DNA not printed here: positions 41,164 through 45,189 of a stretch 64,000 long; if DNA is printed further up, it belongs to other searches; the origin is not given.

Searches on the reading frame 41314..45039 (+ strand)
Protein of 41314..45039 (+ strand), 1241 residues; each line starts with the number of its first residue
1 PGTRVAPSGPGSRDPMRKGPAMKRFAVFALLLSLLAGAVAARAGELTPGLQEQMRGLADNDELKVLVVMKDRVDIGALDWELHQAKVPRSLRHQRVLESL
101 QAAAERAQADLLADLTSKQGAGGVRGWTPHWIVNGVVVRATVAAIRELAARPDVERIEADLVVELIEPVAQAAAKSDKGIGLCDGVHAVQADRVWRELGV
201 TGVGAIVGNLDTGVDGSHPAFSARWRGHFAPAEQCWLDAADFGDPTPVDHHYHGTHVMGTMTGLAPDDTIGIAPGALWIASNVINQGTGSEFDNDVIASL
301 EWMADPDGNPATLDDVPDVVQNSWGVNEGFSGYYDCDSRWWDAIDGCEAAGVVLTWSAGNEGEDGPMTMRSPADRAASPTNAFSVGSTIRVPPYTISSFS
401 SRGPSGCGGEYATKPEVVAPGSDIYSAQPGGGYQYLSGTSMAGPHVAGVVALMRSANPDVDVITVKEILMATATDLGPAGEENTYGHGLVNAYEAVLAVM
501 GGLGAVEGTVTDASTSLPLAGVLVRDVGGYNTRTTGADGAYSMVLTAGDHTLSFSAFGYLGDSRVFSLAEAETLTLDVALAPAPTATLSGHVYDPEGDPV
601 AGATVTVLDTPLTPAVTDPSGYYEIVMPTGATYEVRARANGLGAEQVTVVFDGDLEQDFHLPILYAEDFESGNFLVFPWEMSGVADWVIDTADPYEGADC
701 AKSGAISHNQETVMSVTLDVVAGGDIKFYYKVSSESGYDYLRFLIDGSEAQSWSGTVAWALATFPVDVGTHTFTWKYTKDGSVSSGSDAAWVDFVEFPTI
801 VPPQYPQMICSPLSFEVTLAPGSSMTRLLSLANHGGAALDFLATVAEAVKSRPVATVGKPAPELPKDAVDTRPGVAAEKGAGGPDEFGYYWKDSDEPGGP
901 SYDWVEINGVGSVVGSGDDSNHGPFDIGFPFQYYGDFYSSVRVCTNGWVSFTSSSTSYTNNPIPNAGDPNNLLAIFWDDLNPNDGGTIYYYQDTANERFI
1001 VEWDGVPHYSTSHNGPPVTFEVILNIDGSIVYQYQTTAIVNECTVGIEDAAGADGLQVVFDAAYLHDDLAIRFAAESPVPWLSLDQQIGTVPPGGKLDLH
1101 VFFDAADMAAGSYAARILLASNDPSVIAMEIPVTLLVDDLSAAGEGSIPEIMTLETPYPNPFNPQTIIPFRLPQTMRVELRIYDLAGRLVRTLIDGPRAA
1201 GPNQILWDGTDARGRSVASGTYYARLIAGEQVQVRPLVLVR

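Call 17: search_protein_families(library=pfam, proteins=[window:41314-45039:+], max_evalue=0.001)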
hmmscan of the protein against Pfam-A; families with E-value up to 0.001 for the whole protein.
window:41314-45039:+ (1241 aa): 6 families
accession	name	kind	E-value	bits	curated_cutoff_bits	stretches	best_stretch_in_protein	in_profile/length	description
PF00082.27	Peptidase_S8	-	8.3e-47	160.3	21.8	1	204-488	3-288/288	Subtilase family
PF13620.12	CarboxypepD_reg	-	4.4e-23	81.9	32.3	2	587-661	1-81/82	Carboxypeptidase regulatory-like domain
PF13715.12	CarbopepD_reg_2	-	6.7e-18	64.9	32.2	2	506-582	1-78/88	CarboxypepD_reg-like domain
PF13860.13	FlgD_ig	-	2e-11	44.1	27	1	1177-1225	24-72/79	FlgD Ig-like domain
PF06119.19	NIDO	-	4.5e-09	37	25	1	940-997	2-57/186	Nidogen-like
PF25020.1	TTR_TEN1-4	-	0.00059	20.2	27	0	586-649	7-71/86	Teneurin TTR-like domain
